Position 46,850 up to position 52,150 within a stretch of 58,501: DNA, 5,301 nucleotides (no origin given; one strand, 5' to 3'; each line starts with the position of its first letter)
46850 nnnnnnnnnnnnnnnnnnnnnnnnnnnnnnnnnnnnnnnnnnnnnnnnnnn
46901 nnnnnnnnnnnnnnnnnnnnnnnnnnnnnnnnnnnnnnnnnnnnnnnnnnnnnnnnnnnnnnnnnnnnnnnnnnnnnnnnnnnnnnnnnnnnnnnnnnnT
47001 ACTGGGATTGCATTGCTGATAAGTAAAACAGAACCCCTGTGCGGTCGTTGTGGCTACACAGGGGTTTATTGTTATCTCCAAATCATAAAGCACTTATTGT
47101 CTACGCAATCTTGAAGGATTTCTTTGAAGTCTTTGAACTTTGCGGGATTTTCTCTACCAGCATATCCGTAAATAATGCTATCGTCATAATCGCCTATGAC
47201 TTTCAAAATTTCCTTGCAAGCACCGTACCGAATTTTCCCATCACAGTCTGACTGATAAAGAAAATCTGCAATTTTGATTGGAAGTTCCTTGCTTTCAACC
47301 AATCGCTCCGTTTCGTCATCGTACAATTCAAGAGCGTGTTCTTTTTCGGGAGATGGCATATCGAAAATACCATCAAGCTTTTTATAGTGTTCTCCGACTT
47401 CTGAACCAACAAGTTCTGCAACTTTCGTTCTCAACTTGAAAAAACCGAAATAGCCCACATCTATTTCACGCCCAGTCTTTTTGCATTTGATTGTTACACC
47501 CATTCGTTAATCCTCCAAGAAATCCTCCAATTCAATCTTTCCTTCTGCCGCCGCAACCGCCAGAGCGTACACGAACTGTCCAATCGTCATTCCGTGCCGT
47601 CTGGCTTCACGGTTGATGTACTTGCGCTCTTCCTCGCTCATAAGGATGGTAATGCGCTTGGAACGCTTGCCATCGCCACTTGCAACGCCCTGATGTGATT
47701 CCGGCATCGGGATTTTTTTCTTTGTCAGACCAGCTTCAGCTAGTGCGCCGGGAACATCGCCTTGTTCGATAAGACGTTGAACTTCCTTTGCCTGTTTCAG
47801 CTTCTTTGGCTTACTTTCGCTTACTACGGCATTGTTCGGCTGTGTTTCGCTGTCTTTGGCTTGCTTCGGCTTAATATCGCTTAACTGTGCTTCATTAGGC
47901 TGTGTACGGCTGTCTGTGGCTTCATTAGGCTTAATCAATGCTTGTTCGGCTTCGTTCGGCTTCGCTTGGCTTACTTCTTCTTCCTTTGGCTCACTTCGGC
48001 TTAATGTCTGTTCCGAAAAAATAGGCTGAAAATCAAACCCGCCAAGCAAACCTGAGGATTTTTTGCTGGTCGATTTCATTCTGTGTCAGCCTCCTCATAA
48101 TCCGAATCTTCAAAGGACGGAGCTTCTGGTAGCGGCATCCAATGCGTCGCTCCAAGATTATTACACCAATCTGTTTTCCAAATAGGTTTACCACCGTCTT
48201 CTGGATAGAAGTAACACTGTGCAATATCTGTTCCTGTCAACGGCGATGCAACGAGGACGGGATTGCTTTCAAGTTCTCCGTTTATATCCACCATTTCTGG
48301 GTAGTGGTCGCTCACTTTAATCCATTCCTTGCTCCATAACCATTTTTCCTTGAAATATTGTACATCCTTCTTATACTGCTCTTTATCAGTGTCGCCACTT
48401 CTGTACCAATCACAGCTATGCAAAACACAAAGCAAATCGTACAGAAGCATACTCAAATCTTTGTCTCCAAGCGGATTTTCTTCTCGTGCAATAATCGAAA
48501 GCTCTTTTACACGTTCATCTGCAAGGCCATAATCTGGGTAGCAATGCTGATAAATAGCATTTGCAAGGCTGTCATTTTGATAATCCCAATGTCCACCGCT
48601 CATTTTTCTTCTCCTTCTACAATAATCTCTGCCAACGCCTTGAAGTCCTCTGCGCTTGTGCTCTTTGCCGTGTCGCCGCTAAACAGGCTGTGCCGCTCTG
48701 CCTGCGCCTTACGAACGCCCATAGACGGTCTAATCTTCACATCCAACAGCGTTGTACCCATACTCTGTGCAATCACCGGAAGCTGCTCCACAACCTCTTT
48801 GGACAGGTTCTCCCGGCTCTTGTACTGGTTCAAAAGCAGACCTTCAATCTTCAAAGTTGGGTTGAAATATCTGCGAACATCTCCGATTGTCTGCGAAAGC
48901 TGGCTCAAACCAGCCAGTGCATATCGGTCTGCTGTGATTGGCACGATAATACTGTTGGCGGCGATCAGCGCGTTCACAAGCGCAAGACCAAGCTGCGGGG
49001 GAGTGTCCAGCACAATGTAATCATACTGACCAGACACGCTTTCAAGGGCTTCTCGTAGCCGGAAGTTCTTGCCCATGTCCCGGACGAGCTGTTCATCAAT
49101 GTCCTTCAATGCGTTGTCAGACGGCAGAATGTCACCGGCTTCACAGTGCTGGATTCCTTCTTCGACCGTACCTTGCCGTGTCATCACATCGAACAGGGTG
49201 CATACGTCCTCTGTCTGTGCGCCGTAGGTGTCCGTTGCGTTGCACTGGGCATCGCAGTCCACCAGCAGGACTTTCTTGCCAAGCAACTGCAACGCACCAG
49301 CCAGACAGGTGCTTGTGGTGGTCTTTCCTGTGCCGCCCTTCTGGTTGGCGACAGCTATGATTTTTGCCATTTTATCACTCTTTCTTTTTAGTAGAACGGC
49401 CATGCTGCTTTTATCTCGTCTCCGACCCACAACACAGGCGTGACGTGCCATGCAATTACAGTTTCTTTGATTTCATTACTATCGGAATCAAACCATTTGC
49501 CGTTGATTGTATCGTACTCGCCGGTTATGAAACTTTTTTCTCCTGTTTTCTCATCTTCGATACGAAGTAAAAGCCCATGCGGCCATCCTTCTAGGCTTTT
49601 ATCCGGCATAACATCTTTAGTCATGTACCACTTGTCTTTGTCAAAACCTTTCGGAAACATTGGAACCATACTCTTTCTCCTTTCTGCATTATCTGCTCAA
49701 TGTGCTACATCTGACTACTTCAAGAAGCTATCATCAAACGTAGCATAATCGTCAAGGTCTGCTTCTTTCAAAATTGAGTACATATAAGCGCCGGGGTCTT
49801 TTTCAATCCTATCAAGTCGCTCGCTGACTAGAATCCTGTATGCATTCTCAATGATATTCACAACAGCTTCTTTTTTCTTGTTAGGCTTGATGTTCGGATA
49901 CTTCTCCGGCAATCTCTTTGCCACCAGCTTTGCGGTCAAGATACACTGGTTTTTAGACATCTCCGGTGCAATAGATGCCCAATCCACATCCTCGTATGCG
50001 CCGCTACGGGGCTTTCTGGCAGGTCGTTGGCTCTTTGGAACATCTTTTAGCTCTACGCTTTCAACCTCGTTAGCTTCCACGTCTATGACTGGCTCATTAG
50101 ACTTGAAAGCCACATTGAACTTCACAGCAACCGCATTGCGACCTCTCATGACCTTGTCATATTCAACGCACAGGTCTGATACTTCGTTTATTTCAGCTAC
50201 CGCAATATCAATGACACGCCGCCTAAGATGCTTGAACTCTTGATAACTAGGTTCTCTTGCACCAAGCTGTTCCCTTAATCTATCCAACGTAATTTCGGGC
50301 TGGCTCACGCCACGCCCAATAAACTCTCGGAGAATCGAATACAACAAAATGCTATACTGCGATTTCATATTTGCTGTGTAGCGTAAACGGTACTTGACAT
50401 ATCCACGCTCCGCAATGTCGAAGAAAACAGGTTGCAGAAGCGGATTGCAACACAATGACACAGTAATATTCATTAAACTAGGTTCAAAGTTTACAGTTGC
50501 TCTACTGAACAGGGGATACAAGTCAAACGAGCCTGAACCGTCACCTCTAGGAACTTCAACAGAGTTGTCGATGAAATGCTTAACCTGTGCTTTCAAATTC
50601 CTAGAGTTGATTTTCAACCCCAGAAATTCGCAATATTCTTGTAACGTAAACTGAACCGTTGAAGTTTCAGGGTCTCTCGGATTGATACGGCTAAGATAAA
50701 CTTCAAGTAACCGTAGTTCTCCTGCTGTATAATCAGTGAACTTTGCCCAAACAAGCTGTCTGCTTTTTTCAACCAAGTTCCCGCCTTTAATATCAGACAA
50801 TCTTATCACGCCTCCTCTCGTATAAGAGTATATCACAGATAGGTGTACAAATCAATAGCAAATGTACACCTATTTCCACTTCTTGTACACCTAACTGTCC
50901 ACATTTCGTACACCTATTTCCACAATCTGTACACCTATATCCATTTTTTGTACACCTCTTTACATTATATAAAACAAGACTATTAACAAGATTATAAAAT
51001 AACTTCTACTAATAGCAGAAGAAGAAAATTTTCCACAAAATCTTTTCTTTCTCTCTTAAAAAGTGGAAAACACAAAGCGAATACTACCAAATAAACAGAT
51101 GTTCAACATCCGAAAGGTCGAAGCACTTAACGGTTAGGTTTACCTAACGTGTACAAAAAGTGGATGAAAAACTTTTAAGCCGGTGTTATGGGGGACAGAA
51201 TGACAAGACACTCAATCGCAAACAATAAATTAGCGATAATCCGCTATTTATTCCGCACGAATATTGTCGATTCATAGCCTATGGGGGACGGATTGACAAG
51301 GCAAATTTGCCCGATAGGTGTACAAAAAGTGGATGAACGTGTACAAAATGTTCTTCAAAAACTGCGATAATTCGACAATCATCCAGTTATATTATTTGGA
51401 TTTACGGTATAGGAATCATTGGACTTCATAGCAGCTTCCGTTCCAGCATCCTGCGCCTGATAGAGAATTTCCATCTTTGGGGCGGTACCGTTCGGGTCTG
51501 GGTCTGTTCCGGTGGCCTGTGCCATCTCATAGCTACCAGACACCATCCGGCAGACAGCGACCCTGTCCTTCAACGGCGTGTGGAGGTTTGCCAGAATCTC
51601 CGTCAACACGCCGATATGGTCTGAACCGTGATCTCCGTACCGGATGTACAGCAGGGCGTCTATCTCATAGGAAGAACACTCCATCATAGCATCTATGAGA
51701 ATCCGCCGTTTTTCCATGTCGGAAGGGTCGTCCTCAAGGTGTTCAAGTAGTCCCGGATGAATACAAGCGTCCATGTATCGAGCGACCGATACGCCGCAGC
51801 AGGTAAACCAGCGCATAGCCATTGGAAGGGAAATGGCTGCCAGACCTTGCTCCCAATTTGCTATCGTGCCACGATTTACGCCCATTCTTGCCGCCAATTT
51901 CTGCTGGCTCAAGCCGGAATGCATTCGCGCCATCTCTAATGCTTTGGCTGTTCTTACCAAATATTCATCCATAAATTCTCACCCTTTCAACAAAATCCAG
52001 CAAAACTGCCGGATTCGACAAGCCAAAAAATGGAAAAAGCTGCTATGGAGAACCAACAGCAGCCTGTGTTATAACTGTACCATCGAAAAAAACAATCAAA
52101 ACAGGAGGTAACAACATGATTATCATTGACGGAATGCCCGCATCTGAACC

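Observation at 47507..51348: Plasmid maintenance module (Rep_3 initiator, iterons, ParA, RHH protein) inside a tailed-phage genome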

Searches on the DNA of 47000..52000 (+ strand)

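Call 8: search_dna_similar(query=window:47000-52000:+, collection=phages, mode=near, max_rows=20)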
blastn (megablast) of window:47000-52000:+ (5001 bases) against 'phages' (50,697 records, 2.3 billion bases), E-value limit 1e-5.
Records with a match: 2; places in all: 2; records where one place covers at least 80% of the query: 0.
Best place of each record, by identity: 90-95% 1; 80-90% 1.
By first word of the organism name: Bacteriophage 2.
By host as written in the record: - 2.
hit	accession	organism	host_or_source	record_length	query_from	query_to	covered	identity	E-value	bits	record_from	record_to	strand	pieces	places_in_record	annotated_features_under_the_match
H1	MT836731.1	Bacteriophage sp.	human fecal samples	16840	1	4997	54%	88.5%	0e+0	3289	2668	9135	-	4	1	record has no annotation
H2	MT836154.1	Bacteriophage sp.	human fecal samples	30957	1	4532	37%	90.4%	0e+0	2453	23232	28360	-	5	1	record has no annotation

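Call 16: get_annotated_region(hit=H1, flank=3000)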
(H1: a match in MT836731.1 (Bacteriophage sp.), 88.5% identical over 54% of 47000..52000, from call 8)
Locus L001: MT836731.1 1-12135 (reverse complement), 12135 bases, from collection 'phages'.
description: UNVERIFIED: Bacteriophage sp. clone scaffold_2932 genomic sequence.
organism: Bacteriophage sp. (NCBI taxid 38018)
taxonomy: Viruses
host: -; source: human fecal samples; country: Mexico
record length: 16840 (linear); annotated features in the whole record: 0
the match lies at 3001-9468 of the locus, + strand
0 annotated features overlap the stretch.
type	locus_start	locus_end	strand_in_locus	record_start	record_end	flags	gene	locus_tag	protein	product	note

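Call 17: get_annotated_region(hit=H2, flank=3000)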
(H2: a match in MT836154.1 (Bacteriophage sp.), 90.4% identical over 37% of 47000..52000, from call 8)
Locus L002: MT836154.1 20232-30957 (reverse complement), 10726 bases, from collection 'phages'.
description: UNVERIFIED: Bacteriophage sp. clone scaffold_1550 genomic sequence.
organism: Bacteriophage sp. (NCBI taxid 38018)
taxonomy: Viruses
host: -; source: human fecal samples; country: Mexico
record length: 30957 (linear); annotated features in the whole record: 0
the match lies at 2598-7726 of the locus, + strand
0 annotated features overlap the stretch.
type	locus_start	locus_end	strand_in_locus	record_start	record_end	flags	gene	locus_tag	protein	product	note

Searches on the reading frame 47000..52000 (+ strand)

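Call 21: search_protein_families(library=pfam, proteins=[L001:7166-8242:-, L001:5844-6614:-, L001:4691-5263:-, L001:4303-4698:-, L001:3508-4023:-, L002:5903-7018:-, L002:4778-5860:-, L002:3905-4516:-, L002:3517-3912:-, L001:8851-9528:-], max_evalue=0.01)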
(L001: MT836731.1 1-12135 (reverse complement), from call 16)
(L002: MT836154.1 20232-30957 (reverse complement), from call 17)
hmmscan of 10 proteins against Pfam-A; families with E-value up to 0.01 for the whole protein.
L001:7166-8242:- (358 aa): 2 families
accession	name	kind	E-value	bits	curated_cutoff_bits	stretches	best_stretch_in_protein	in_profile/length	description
PF01051.27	Rep3_N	-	2.8e-23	83.3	22.4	1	10-158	2-140/141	Initiator Replication protein, WH1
PF21205.3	Rep3_C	-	9.2e-13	48.7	21.1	1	172-230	1-58/59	Initiator Rep protein, WH2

L001:5844-6614:- (256 aa): 11 families
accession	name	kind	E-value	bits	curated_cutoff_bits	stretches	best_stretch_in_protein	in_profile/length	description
PF13614.12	AAA_31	-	2.9e-53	180.8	27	1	2-175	1-177/177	AAA domain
PF01656.29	CbiA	-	1e-24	87.3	25.4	1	5-227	1-123/125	CobQ/CobB/MinD/ParA nucleotide binding domain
PF00142.24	Fer4_NifH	-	8e-14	52.2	25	2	10-71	7-67/271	4Fe-4S iron sulfur cluster binding proteins, NifH/frxC family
PF09140.17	MipZ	-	3.9e-11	43.2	20.7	1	4-146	2-130/262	ATPase MipZ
PF10609.15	ParA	-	2.5e-09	37.3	27.1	1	2-144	3-143/246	NUBPL iron-transfer P-loop NTPase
PF06564.18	CBP_BcsQ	-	1.3e-08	35.1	21.3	1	3-158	2-158/234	Cellulose biosynthesis protein BcsQ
PF02374.21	ArsA_ATPase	-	4.1e-06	26.7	24.3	1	10-58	8-56/305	Anion-transporting ATPase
PF00448.28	SRP54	-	0.0012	19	22.7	0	13-42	11-40/196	SRP54-type protein, GTPase domain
PF16575.11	CLP1_P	-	0.0043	17.3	26.6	0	13-41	4-32/188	mRNA cleavage and polyadenylation factor CLP1 P-loop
PF07015.17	VirC1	-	0.0079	16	24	0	3-41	2-40/231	VirC1 protein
PF13479.12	AAA_24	-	0.0082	16.4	27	0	11-142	10-91/195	AAA domain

L001:4691-5263:- (190 aa): 1 family
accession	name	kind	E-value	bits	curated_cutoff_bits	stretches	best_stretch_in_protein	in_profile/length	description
PF21983.2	NikA-like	-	1.6e-05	25.4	27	1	138-174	2-38/72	Mobilization protein NikA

L001:4303-4698:- (131 aa): 0 families

L001:3508-4023:- (171 aa): 1 family
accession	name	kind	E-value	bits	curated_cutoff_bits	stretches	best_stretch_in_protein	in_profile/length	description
PF00004.35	AAA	-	9.9e-24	84.7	21.2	1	1-113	13-129/131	ATPase family associated with various cellular activities (AAA)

L002:5903-7018:- (371 aa): 2 families
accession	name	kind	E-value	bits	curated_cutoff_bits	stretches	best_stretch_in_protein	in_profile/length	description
PF01051.27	Rep3_N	-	1.2e-23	84.4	22.4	1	23-171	2-140/141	Initiator Replication protein, WH1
PF21205.3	Rep3_C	-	6.5e-13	49.2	21.1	1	185-243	1-58/59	Initiator Rep protein, WH2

L002:4778-5860:- (360 aa): 11 families
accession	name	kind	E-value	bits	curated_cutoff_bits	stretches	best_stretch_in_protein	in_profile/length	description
PF13614.12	AAA_31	-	8.1e-54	182.7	27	1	103-276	1-177/177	AAA domain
PF01656.29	CbiA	-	1.3e-24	87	25.4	1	106-327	1-122/125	CobQ/CobB/MinD/ParA nucleotide binding domain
PF00142.24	Fer4_NifH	-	1.6e-12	47.9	25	2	111-172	7-67/271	4Fe-4S iron sulfur cluster binding proteins, NifH/frxC family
PF09140.17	MipZ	-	4.6e-11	43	20.7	1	105-247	2-130/262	ATPase MipZ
PF10609.15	ParA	-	1.1e-09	38.5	27.1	1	102-245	2-143/246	NUBPL iron-transfer P-loop NTPase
PF24203.1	Phage_ProQ_C_like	-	2e-09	38.6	27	1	1-95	1-95/112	Phage ProQ C-terminal-like domain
PF06564.18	CBP_BcsQ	-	1.3e-08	35.1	21.3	1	104-348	2-230/234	Cellulose biosynthesis protein BcsQ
PF02374.21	ArsA_ATPase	-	3.3e-06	27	24.3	1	111-160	8-57/305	Anion-transporting ATPase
PF01268.25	FTHFS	-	0.00013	20.8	27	1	81-136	36-90/556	Formate--tetrahydrofolate ligase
PF00448.28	SRP54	-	0.0022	18.1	22.7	0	114-143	11-40/196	SRP54-type protein, GTPase domain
PF07015.17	VirC1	-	0.0069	16.2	24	0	104-142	2-40/231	VirC1 protein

L002:3905-4516:- (203 aa): 1 family
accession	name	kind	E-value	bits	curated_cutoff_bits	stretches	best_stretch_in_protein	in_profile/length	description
PF21983.2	NikA-like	-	1.5e-05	25.5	27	1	151-187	2-38/72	Mobilization protein NikA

L002:3517-3912:- (131 aa): 0 families

L001:8851-9528:- (225 aa): 5 families
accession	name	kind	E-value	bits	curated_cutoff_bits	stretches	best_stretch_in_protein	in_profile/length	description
PF01381.28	HTH_3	-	8.7e-10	38.9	23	1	41-90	2-51/55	Helix-turn-helix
PF13560.12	HTH_31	-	5.9e-07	30.1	27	1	40-90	6-57/64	Helix-turn-helix domain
PF12844.13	HTH_19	-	0.0029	17.9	30.2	1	38-71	2-35/64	Helix-turn-helix domain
PF13384.12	HTH_23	-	0.0033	17.6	24.6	1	41-68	9-37/50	Homeodomain-like domain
PF17762.8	HTH_ParB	-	0.007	16.9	22.6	0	35-67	7-39/102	ParB HTH domain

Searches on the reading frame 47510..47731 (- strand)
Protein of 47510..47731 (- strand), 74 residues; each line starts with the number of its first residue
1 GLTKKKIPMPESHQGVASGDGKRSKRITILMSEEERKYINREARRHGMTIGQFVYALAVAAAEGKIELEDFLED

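Call 60: find_homologous_proteins(query=window:47510-47731:-, max_evalue=0.001)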
Query seq(74 aa) (74 aa): 19 proteins with E <= 0.001 among 23 candidates.
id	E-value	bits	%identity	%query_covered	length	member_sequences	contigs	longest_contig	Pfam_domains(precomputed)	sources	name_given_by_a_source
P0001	2.9e-39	149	99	100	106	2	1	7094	PF21983.3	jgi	-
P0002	5.7e-39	148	97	100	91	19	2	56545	PF21983.3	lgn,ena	-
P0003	6.3e-39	148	97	100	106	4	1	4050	PF21983.3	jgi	-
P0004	9.8e-39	147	99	100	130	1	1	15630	PF21983.3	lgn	-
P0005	1.7e-38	147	97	100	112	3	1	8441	PF21983.3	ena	-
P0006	2.9e-38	146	96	100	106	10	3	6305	PF21983.3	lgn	-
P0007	1.3e-37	144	93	100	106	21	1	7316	PF21983.3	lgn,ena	-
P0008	2.6e-37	143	93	100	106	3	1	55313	PF21983.3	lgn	-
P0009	3.0e-37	143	95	100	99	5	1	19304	PF21983.3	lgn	-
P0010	7.2e-37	142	93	100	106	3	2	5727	PF21983.3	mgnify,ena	mgnify:FL=1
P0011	4.5e-33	130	95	89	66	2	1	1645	PF21983.3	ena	-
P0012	2.1e-32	127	97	89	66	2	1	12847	PF21983.3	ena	-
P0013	2.9e-32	127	98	86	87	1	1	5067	PF21983.3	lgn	-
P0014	6.9e-31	123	94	89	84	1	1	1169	-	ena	-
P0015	1.3e-28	116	89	89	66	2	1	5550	-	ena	-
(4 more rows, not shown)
